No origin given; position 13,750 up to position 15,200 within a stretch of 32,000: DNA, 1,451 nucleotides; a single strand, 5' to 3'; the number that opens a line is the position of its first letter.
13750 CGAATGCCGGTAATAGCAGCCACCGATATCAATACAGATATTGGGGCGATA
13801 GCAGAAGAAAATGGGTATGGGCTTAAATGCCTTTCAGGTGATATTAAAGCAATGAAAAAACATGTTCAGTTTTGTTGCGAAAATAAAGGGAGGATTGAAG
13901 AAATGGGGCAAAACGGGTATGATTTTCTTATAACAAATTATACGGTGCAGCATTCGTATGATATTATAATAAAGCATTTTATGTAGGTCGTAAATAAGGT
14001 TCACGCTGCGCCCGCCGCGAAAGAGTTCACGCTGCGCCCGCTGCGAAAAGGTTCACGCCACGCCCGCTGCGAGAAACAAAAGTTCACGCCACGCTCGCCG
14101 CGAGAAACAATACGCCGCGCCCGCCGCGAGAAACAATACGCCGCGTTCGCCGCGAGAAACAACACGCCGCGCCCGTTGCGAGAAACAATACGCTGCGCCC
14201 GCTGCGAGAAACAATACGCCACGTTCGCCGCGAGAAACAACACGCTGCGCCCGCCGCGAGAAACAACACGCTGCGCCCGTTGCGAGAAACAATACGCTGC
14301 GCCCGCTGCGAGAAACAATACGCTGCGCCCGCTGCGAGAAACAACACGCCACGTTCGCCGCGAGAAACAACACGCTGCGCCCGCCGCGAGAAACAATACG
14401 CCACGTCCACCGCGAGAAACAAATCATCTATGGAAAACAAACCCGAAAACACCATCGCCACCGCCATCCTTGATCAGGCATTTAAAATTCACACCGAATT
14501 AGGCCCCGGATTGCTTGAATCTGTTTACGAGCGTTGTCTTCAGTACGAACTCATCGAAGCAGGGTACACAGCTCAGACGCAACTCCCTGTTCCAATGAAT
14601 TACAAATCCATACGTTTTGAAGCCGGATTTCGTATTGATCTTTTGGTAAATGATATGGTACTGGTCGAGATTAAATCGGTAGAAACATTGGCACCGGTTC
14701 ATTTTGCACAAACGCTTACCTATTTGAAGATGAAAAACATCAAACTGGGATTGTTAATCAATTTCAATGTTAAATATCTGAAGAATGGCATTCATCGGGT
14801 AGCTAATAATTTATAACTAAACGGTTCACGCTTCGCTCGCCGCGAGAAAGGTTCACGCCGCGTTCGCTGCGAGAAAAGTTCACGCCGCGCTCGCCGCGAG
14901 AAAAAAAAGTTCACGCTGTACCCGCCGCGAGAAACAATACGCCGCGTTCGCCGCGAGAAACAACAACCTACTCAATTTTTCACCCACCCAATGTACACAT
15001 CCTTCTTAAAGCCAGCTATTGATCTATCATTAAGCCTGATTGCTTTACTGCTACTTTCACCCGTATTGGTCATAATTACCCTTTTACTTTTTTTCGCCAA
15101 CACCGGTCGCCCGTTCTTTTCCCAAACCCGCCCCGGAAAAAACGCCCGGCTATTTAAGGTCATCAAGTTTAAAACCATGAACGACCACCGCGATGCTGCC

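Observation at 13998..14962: GxxExxY nuclease-like gene embedded in a polarised 26-nt array whose unit variants differ only by transitions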

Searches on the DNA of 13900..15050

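Call 29: search_rna_families(source=window, start=13900, end=15050, threshold=evalue, max_evalue=10)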
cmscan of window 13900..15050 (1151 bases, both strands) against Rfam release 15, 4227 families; matches with E-value up to 10: 2.
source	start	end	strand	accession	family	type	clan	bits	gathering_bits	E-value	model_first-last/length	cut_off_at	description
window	14854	14900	-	RF03929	mir-6579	Gene; miRNA;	-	17.2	47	5.7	1-68/68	no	mir-6579 microRNA precursor family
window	14721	14796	+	RF02777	OppA_thermometer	Cis-reg; thermoregulator;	-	11.2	290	2.9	1-304/304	no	OppA 5' UTR thermometer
